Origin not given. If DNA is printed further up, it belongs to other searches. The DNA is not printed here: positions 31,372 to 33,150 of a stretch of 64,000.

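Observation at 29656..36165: LysR-controlled, translationally coupled five-gene neutral-lipid operon (SDR, WS/DGAT, alpha/beta hydrolase, ACAD, APH-like kinase) beside the pfa cluster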

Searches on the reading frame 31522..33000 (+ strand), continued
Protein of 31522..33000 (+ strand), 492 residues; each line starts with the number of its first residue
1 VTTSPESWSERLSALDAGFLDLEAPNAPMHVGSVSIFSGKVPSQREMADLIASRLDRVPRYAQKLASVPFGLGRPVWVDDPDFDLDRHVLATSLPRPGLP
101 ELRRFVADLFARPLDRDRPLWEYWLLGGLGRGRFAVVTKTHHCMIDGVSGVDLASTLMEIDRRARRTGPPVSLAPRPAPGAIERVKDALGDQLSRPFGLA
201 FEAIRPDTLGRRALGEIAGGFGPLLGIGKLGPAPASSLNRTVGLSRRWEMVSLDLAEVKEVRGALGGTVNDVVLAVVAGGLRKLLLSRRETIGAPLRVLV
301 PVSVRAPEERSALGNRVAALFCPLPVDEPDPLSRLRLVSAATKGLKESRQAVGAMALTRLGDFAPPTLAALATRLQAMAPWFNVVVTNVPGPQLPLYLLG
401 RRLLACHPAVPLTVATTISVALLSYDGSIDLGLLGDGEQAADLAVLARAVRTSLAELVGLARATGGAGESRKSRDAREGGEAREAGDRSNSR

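Call 18: find_encoding_contigs(protein=P0001, flank=10000, max_places=3)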
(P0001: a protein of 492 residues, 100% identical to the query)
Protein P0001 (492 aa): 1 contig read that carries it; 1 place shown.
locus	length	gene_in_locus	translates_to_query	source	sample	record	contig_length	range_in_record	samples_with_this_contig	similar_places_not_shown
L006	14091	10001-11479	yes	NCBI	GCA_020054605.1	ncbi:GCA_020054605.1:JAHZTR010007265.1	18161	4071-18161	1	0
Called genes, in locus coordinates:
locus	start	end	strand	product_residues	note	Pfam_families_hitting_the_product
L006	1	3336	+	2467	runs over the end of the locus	?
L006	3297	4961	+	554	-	PF00496:SBP_bac_5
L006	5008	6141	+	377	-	PF18152:DAHP_snth_FXD, PF00793:DAHP_synth_1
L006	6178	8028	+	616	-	-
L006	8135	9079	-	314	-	PF00126:HTH_1, PF03466:LysR_substrate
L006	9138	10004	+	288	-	PF00106:adh_short, PF01370:Epimerase (weak), PF08659:KR, PF13561:adh_short_C2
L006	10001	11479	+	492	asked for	PF03007:WS_DGAT_cat, PF06974:WS_DGAT_C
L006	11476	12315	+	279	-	PF00561:Abhydrolase_1, PF12146:Hydrolase_4, PF12697:Abhydrolase_6, PF00561:Abhydrolase_1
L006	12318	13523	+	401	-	PF02771:Acyl-CoA_dh_N, PF02770:Acyl-CoA_dh_M, PF00441:Acyl-CoA_dh_1, PF08028:Acyl-CoA_dh_2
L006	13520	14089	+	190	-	?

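Call 19: find_encoding_contigs(protein=P0075, flank=10000, max_places=2)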
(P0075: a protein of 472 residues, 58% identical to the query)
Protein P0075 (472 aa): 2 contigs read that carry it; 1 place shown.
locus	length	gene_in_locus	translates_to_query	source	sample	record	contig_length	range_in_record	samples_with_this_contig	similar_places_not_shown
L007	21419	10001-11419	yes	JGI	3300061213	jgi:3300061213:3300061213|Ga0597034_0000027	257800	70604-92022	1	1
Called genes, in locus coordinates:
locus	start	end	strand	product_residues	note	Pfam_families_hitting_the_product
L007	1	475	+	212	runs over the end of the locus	PF00596:Aldolase_II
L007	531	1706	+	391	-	-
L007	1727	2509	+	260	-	-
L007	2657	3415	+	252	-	PF00106:adh_short, PF08659:KR, PF13561:adh_short_C2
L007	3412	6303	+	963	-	PF00933:Glyco_hydro_3, PF01915:Glyco_hydro_3_C, PF07691:PA14, PF14310:Fn3-like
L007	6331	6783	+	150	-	PF13899:Thioredoxin_7 (faint), PF00085:Thioredoxin, PF13098:Thioredoxin_2, PF13905:Thioredoxin_8 (faint)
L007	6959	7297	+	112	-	-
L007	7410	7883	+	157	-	PF05157:MshEN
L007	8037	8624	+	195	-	-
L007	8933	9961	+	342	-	PF01464:SLT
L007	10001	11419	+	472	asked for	PF03007:WS_DGAT_cat, PF06974:WS_DGAT_C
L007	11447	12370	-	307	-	PF00561:Abhydrolase_1, PF12146:Hydrolase_4, PF12697:Abhydrolase_6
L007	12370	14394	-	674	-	PF00580:UvrD-helicase, PF13245:AAA_19, PF13604:AAA_30 (faint), PF13361:UvrD_C, PF13538:UvrD_C_2 (weak)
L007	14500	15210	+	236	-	-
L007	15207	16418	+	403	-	PF22046:FabMG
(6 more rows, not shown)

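Call 23: find_related_loci(query=window:31522-33000:+, collection=genome_contigs, flank=10000)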
Query window:31522-33000:+ (492 aa) in genome_contigs; peptide patterns used: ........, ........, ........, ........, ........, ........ (x = any residue, [..] = any of these).
599 stretches matched a pattern (row limit reached: there are more); 150 encode a relative of the query (tblastn E <= 1e-3); the best 80 are kept; 80 distinct loci.
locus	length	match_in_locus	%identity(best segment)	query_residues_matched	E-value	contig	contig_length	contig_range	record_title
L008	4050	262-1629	70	6-457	0e+0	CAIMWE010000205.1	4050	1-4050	MAG: uncultured Acidobacteria bacterium isolate AlinenLipids_bin-9101 genome assembly, contig: bin-9101:205/305, whole g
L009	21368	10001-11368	67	1-456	1e-178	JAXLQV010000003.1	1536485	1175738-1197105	MAG: Thermoanaerobaculia bacterium isolate STL-ACI12 C1.273.fa-3, whole genome shotgun sequence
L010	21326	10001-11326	64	7-442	1e-156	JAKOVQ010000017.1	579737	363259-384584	MAG: Acidobacteriota bacterium isolate JPNG_maxbin.061 k201_274929, whole genome shotgun sequence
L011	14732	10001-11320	58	7-445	5e-156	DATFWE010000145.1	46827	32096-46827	MAG TPA_asm: Haliangiales bacterium isolate SMAG_U9482 k141_3096041, whole genome shotgun sequence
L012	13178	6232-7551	57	4-442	7e-149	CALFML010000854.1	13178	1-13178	MAG TPA_asm: uncultured Myxococcales bacterium isolate SRR6231182_bin.80_CONCOCT_v1.1_MAG genome assembly, contig: ERZ65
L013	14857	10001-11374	58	8-464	1e-148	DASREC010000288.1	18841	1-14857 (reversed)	MAG TPA_asm: Polyangia bacterium isolate SMAG_U9996 k141_999644, whole genome shotgun sequence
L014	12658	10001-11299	56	7-438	8e-147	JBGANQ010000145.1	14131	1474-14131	MAG: Polyangia bacterium isolate MAG_MBR_H10.6 MBRH10-6_opera_contig_13744, whole genome shotgun sequence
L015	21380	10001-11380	53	8-461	1e-146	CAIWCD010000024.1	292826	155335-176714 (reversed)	MAG: uncultured delta proteobacterium isolate Umea1_bin-0479 genome assembly, contig: bin-0479:24/53, whole genome shotg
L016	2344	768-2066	57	7-438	1e-153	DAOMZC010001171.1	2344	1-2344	MAG TPA_asm: Pseudomonadota bacterium isolate AMR_MDS_5610 NODE_15941_length_2344_cov_7.267803, whole genome shotgun seq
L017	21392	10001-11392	56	7-467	2e-143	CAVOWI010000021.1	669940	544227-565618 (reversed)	MAG: uncultured delta proteobacterium isolate MFD00032.bin.2.184 genome assembly, contig: contig_7616, whole genome shot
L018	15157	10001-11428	52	7-476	8e-138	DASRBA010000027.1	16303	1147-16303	MAG TPA_asm: Myxococcaceae bacterium isolate SMAG_U11132 k141_2085084, whole genome shotgun sequence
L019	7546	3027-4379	54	7-457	1e-128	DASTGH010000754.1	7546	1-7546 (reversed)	MAG TPA_asm: Anaeromyxobacteraceae bacterium isolate SMAG_U25 k141_458558, whole genome shotgun sequence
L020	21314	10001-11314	54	7-443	9e-126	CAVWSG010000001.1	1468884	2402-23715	MAG: uncultured delta proteobacterium isolate MFD05442.bin.2.332 genome assembly, contig: contig_1653, whole genome shot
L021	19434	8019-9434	45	10-478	1e-114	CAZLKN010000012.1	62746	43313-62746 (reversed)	MAG TPA_asm: uncultured Actinomycetes bacterium isolate SRP284430_co1_21 genome assembly, contig: NODE_114_length_62746_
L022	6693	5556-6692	54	7-369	6e-112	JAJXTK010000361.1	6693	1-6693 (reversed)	MAG: Myxococcales bacterium isolate BP4.bin47 NODE_17207_length_6693_cov_1.356534, whole genome shotgun sequence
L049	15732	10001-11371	41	10-457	2e-97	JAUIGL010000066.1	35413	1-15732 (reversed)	MAG: bacterium isolate Co_bin.149 NODE_7459_length_35413_cov_2.264581, whole genome shotgun sequence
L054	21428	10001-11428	43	7-473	1e-96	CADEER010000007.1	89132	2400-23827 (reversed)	uncultured bacterium isolate Bacteria sp. RBC016 genome assembly, contig: MAG016_7, whole genome shotgun sequence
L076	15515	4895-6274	40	7-457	2e-91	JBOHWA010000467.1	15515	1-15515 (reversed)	MAG: Candidatus Binatia bacterium isolate H1-B2_metabat2.bin.22_sub k127_189362, whole genome shotgun sequence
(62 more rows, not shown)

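Call 27: list_cluster_members(proteins=[window:31522-33000:+, window:33839-35044:+, window:30659-31525:+, window:32997-33836:+, window:29656-30600:-, window:26529-27662:+])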
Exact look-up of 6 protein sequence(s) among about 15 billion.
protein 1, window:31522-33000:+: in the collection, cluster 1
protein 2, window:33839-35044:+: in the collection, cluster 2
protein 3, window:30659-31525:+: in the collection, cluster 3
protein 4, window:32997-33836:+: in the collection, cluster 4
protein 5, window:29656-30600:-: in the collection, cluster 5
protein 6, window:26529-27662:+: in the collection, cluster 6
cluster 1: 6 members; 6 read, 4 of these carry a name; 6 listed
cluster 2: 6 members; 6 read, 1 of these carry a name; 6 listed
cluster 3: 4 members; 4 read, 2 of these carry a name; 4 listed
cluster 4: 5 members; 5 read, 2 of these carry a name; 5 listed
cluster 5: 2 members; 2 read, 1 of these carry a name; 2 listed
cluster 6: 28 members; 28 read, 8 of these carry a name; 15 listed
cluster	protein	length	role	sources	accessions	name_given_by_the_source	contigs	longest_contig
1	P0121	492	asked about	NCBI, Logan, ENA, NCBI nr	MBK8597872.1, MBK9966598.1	MAG: wax ester/triacylglycerol synthase family O-acyltransferase [Holophagales bacterium] | wax ester/triacylglycerol synthase family O-acyltransferase [Holophagales bacterium]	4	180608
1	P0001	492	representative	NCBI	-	-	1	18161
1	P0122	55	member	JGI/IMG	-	hypothetical protein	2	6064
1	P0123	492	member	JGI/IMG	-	WS/DGAT/MGAT family acyltransferase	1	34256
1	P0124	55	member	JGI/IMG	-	hypothetical protein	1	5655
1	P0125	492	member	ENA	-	-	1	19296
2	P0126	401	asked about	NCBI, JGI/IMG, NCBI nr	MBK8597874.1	MAG: acyl-CoA dehydrogenase family protein [Holophagales bacterium] | alkylation response protein AidB-like acyl-CoA dehydrogenase | acyl-CoA dehydrogenase family protein [Holophagales bacterium]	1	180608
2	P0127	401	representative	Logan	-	-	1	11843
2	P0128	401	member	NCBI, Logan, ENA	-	-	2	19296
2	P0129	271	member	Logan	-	-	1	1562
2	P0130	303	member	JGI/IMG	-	-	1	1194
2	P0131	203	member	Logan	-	-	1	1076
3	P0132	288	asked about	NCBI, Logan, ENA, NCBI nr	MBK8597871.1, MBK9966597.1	MAG: SDR family oxidoreductase [Holophagales bacterium] | SDR family oxidoreductase [Holophagales bacterium]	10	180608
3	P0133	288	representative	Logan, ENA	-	-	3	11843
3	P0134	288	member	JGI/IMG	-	NAD(P)-dependent dehydrogenase (short-subunit alcohol dehydrogenase family)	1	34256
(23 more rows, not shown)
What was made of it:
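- Tried and rejected: I rejected this because identical proteins are deposited from Holophagales MAGs, and the closest loci are Thermoanaerobaculia/Acidobacteriota (calls 23, 27).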

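Call 39: search_solved_structures(query=window:31522-33000:+, max_evalue=0.00001)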
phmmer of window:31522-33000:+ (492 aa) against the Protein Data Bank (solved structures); distinct sequences matched with E-value up to 0.00001: 2.
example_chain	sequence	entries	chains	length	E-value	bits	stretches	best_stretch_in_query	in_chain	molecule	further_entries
6chj_A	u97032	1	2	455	7e-50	173.2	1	13-457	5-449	Diacylglycerol O-acyltransferase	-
7nxg_A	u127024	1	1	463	2.3e-47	164.9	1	12-435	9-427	O-acyltransferase WSD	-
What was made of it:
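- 31522..33000 (+): g2, a WS/DGAT acyltransferase (492 aa) with HHCMIDG at aa 141-147. PDB hits are Marinobacter WS/DGAT 6chj and Acinetobacter WSD 7nxg (call 39).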

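Call 56: search_protein_families(library=pfam, proteins=[L001:14596-16389:-, L010:8215-9282:+, L010:9279-9971:+], max_evalue=0.001)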
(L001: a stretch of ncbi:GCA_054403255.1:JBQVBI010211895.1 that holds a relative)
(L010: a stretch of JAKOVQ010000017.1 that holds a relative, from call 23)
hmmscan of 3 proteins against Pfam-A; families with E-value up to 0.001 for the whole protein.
L001:14596-16389:- (597 aa): 4 families
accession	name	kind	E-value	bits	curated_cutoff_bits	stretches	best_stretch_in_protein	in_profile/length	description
PF12806.12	Acyl-CoA_dh_C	-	2.2e-24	86.4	30.3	1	467-591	2-122/124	Acetyl-CoA dehydrogenase C-terminal like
PF00441.29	Acyl-CoA_dh_1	-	3.5e-20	73.1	22.4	1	282-448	1-143/150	Acyl-CoA dehydrogenase, C-terminal domain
PF02770.24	Acyl-CoA_dh_M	-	4.1e-14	53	33.3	1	163-267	2-94/97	Acyl-CoA dehydrogenase, middle domain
PF02771.21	Acyl-CoA_dh_N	-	6.8e-10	39.8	22.9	1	40-157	5-112/113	Acyl-CoA dehydrogenase, N-terminal domain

L010:8215-9282:+ (355 aa): 4 families
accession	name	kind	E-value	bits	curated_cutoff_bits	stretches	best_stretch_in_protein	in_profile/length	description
PF03088.22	Str_synth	-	3.3e-20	72.5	25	1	146-233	1-89/89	Strictosidine synthase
PF20067.5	SSL_N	-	6e-20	71.3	18.9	1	39-84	1-46/46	Strictosidine synthase-like, N-terminal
PF08450.18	SGL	-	4e-12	46.7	26.3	1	79-267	22-203/246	SMP-30/Gluconolactonase/LRE-like region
PF01436.27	NHL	-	7.5e-05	23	20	0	200-224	1-24/28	NHL repeat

L010:9279-9971:+ (230 aa): 1 family
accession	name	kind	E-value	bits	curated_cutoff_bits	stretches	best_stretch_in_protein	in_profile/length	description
PF00300.27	His_Phos_1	-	5.8e-21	75.5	21.7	2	5-84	1-82/194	Histidine phosphatase superfamily (branch 1)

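Call 67: search_protein_families(library=ncbifam, proteins=[L049:11625-12407:+, L054:11656-12447:+, L076:6478-7278:+, L049:12450-13571:+, L054:12505-13590:+], max_evalue=1e-40)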
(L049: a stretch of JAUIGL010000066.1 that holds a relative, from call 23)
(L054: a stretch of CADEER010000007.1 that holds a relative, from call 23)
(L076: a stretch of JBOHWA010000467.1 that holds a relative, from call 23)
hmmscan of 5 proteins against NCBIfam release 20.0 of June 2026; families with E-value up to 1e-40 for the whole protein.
L049:11625-12407:+ (260 aa): 21 families
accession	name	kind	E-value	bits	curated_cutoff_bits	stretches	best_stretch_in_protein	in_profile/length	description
NF004825.0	PRK06181.1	equivalog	2.1e-64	217.4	215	1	1-252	6-262/268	SDR family oxidoreductase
NF005495.0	PRK07109.1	subfamily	2.8e-56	191.2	264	1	2-251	9-261/334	SDR family oxidoreductase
NF005806.0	PRK07666.1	equivalog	1.7e-51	174.9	286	1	2-224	8-227/239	3-ketoacyl-ACP reductase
NF004824.0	PRK06180.1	subfamily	6.7e-48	163.2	298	1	2-197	5-196/279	oxidoreductase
NF005559.1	PRK07231.1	subfamily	1e-47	162.7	215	1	2-205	5-208/249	glucose 1-dehydrogenase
NF005878.0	PRK07825.1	subfamily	8.2e-47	159.9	287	1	2-253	10-252/278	short chain dehydrogenase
NF004514.1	PRK05855.1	equivalog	9.6e-45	153.2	455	1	2-250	314-575/578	SDR family oxidoreductase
NF004196.0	PRK05650.1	equivalog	6.6e-44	150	297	1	4-219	5-222/272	SDR family oxidoreductase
NF005881.0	PRK07832.1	equivalog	3.3e-43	147.9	296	1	2-240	10-260/287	SDR family oxidoreductase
NF005539.0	PRK07201.1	equivalog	8.5e-43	147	549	1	2-247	371-612/657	SDR family oxidoreductase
TIGR01963.1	PHB_DH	subfamily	1e-42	146.2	307.05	1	1-194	1-194/255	3-hydroxybutyrate dehydrogenase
NF004198.0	PRK05653.1-3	equivalog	1.6e-42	145.7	296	1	2-188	8-194/248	3-oxoacyl-ACP reductase FabG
NF005672.0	PRK07454.1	equivalog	2.2e-42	144.9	234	1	1-219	6-222/241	SDR family oxidoreductase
NF004826.0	PRK06182.1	subfamily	3.5e-42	144.6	305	1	2-203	5-199/274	oxidoreductase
NF005594.0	PRK07326.1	equivalog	4.9e-42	144.1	271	1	2-225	7-223/237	SDR family oxidoreductase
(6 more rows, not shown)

L054:11656-12447:+ (263 aa): 27 families (the best 25 are shown)
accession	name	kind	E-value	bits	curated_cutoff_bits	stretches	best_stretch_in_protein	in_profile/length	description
NF004825.0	PRK06181.1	equivalog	3.4e-64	216.7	215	1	5-258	3-261/268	SDR family oxidoreductase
NF005495.0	PRK07109.1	subfamily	4.7e-56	190.5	264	1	2-259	2-262/334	SDR family oxidoreductase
NF005806.0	PRK07666.1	equivalog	8.6e-55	185.6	286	1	4-227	3-223/239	3-ketoacyl-ACP reductase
NF004824.0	PRK06180.1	subfamily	9e-51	172.7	298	1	9-224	5-212/279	oxidoreductase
NF005878.0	PRK07825.1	subfamily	2.2e-49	168.3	287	1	4-259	5-251/278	short chain dehydrogenase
NF005881.0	PRK07832.1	equivalog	1.4e-47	162.2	296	1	3-246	4-259/287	SDR family oxidoreductase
NF005559.1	PRK07231.1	subfamily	4.4e-47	160.7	215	1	6-208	2-204/249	glucose 1-dehydrogenase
NF004521.0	PRK05866.1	equivalog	5.9e-46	156.9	368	1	3-261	35-290/294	SDR family oxidoreductase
NF009093.0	PRK12429.1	subfamily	6e-46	156.8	258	1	6-239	3-231/259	3-hydroxybutyrate dehydrogenase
NF005594.0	PRK07326.1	equivalog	8.5e-46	156.4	271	1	6-232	4-223/237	SDR family oxidoreductase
NF005672.0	PRK07454.1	equivalog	1.8e-45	155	234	1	9-226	7-222/241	SDR family oxidoreductase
TIGR03206.1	benzo_BadH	equivalog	1.1e-44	152.8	431.2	1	6-198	1-193/250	2-hydroxycyclohexanecarboxyl-CoA dehydrogenase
NF004196.0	PRK05650.1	equivalog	1.7e-44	152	297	1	11-197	5-191/272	SDR family oxidoreductase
NF009931.0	PRK13394.1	subfamily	3.9e-44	151.1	340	1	4-198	3-198/262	3-hydroxybutyrate dehydrogenase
TIGR01963.1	PHB_DH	subfamily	6.8e-44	150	307.05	1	9-199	2-192/255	3-hydroxybutyrate dehydrogenase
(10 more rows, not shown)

L076:6478-7278:+ (266 aa): 23 families
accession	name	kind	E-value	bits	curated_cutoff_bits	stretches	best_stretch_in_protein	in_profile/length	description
NF004825.0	PRK06181.1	equivalog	8.9e-62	208.8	215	1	4-251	9-261/268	SDR family oxidoreductase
NF005495.0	PRK07109.1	subfamily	1.3e-54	185.7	264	1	5-262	12-272/334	SDR family oxidoreductase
NF005806.0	PRK07666.1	equivalog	1.8e-53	181.3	286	1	2-218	8-221/239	3-ketoacyl-ACP reductase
NF005878.0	PRK07825.1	subfamily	2e-47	161.8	287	1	5-254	13-253/278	short chain dehydrogenase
NF005559.1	PRK07231.1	subfamily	9e-47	159.7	215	1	3-192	6-195/249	glucose 1-dehydrogenase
NF004824.0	PRK06180.1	subfamily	9.7e-47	159.5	298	1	4-187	7-187/279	oxidoreductase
NF004198.0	PRK05653.1-3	equivalog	9.2e-45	153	296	1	3-188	9-194/248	3-oxoacyl-ACP reductase FabG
NF004818.0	PRK06172.1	equivalog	2.2e-43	148.4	336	1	4-192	10-199/253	SDR family oxidoreductase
NF005672.0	PRK07454.1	equivalog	2.5e-43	148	234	1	3-195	8-200/241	SDR family oxidoreductase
NF009093.0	PRK12429.1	subfamily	6.3e-43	146.9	258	1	4-191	8-195/259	3-hydroxybutyrate dehydrogenase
NF009466.0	PRK12826.1-2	subfamily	6.8e-43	146.9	222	1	4-191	6-195/248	3-oxoacyl-ACP reductase FabG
NF004196.0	PRK05650.1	equivalog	7.4e-43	146.6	297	1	4-189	5-190/272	SDR family oxidoreductase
TIGR03206.1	benzo_BadH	equivalog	1.1e-42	146.1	431.2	1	4-190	6-192/250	2-hydroxycyclohexanecarboxyl-CoA dehydrogenase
TIGR01963.1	PHB_DH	subfamily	1.6e-42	145.5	307.05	1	4-191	4-191/255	3-hydroxybutyrate dehydrogenase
NF006114.0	PRK08263.1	subfamily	1.8e-42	145.5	290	1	5-191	7-190/280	short chain dehydrogenase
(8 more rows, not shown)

L049:12450-13571:+ (373 aa): 0 families

L054:12505-13590:+ (361 aa): 0 families
